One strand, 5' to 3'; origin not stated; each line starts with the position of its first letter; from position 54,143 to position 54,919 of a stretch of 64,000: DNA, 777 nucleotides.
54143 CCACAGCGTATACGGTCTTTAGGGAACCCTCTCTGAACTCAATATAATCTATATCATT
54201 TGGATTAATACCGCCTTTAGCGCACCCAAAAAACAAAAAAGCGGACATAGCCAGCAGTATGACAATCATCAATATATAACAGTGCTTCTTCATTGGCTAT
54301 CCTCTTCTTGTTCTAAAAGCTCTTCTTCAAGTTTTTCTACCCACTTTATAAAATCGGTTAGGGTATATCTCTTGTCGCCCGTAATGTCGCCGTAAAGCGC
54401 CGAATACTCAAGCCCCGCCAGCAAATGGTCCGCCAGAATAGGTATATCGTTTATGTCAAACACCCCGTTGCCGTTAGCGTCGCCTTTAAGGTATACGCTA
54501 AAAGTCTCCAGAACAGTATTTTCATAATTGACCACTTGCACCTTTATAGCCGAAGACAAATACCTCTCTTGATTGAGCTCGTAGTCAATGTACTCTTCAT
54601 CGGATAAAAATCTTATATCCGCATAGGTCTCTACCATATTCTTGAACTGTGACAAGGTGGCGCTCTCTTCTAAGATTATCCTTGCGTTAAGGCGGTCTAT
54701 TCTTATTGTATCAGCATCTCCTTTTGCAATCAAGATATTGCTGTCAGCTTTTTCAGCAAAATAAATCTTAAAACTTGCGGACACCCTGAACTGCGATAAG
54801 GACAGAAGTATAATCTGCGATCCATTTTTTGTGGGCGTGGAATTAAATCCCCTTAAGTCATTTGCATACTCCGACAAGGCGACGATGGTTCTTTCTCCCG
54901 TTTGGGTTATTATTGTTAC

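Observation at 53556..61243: Non-cellulosomal dockerin/cohesin-like pair: a 2317-aa protease-propeller-Ig protein translationally coupled to a lipoprotein anchor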

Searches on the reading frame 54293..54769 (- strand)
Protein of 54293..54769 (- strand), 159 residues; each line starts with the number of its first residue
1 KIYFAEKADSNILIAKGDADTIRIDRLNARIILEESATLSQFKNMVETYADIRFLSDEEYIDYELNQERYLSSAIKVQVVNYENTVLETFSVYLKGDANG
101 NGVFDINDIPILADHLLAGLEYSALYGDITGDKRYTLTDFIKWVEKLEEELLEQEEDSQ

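Call 7: search_protein_families(library=pfam, proteins=[window:54293-54769:-], max_evalue=10)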
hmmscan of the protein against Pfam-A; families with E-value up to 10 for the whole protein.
seq(159 aa): 3 families
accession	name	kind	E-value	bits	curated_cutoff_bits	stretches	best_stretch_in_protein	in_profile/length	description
PF00404.24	Dockerin_1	-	0.009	16.6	22.9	1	95-140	1-49/57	Dockerin type I domain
PF09750.14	DRY_EERY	-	0.016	15.9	25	1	8-72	22-82/133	Alternative splicing regulator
PF05279.16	Asp-B-Hydro_N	-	0.078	13.4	23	1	77-112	33-64/66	Aspartyl beta-hydroxylase N-terminal region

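Call 80: predict_structure(alignment_id=A6)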
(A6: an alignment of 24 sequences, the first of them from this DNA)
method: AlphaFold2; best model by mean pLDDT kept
length: 159 residues; sequences in the alignment: 24
mean_pLDDT: 93.1   pTM: 0.84
mean pLDDT of the five models: 93.1, 93.1, 93.0, 92.6, 91.6
residues with pLDDT >= 90: 138; 70-90: 12; 50-70: 6; < 50: 3
segments of 3 or more residues with pLDDT < 50: none
pLDDT, mean of each block of 10 residues (from residue 1): 58 90 93 97 96 97 98 97 96 97 98 96 91 95 97 93
secondary structure, 60 per line:
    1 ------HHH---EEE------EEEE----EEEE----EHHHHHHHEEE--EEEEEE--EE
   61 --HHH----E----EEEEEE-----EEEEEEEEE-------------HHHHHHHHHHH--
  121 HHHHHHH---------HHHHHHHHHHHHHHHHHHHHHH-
elements in order: E13-15 E22-25 E30-33 H39-45 E46-48 E51-56 E75-80 E86-94 H108-118 H121-127 H137-158

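Call 83: fold_search(model_id=the predicted structure, library=pdb)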
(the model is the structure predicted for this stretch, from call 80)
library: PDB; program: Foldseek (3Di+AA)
matches with E <= 10: 464; with E <= 0.001: 0
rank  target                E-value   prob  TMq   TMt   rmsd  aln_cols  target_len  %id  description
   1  6fwx_A                2.4e-01  0.16  0.21  0.18   7.6        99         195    9  Chimeric titin Z1Z2-Z1Z2 tandem (Z1212) functionalized with a GRGDS exogenous peptide from fibronectin (released 2019-03-27)
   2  4jrl                  2.6e-01  0.28  0.26  0.14   7.2       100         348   20  Crystal structure of a putative glycoside hydrolase (BACOVA_00087) from Bacteroides ovatus ATCC 8483 at 2.10 A resolutio (released 2013-04-24)
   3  4v2a                  3.3e-01  0.20  0.22  0.16   9.0       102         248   14  human Unc5A ectodomain (released 2014-11-05)
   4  5k70_C                3.5e-01  0.21  0.21  0.11   6.8        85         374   14  Sidekick-2 immunoglobulin domains 1-4 H18R/N22S mutant (released 2016-09-28)
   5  4dh2_B                3.9e-01  0.97  0.30  0.63   2.3        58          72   24  Crystal structure of Coh-OlpC(Cthe_0452)-Doc435(Cthe_0435) complex: A novel type I Cohesin-Dockerin complex from Clost (released 2012-11-28)
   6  8s83_B                3.9e-01  0.14  0.22  0.30   9.7       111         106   14  Domains 3 and 6 of Sap S-layer protein from Bacillus anthracis (released 2024-11-20)
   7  8d7h_A                4.2e-01  0.28  0.23  0.14   6.4        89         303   10  Cryo-EM structure of human CLCF1 in complex with CRLF1 and CNTFR alpha (released 2023-03-29)
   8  4pbv_D                4.5e-01  0.23  0.22  0.19   5.7        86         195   12  Crystal structure of chicken receptor protein tyrosine phosphatase sigma in complex with TrkC (released 2014-11-12)
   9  1ywm                  4.5e-01  0.15  0.28  0.26  10.2       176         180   11  Crystal structure of the N-terminal domain of group B Streptococcus alpha C protein (released 2005-03-08)
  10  5lxv_B                4.7e-01  0.97  0.30  0.69   2.1        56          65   21  Crystal structure of Ruminococcus flavefaciens scaffoldin C cohesin in complex with a dockerin from an uncharacterized (released 2016-10-19)
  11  2yd4                  5.0e-01  0.28  0.24  0.20   4.8        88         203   11  Crystal structure of the N-terminal Ig1-2 module of Chicken Receptor Protein Tyrosine Phosphatase Sigma (released 2011-04-13)
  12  9flx_A                5.4e-01  0.23  0.22  0.11   5.8        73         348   10  CryoEM structure of the fragment-4 (4074-4421) in the grappling hook protein A (GhpA) in the bacterium Aureispira sp.  (released 2024-10-16)
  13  9g93_G                5.4e-01  0.12  0.21  0.14   9.4       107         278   13  CryoET structure of the in vitro grown Bacillus anthracis Sap S-layer (released 2024-12-18)
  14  9flu_A                5.7e-01  0.13  0.21  0.12   6.3        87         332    9  CryoEM structure of the fragment-1 (3402-3733) in the grappling hook protein A (GhpA) in the bacterium Aureispira sp.  (released 2024-10-16)
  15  2vn5_D                6.1e-01  0.96  0.29  0.78   1.9        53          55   24  The Clostridium cellulolyticum dockerin displays a dual binding mode for its cohesin partner (released 2008-05-20)
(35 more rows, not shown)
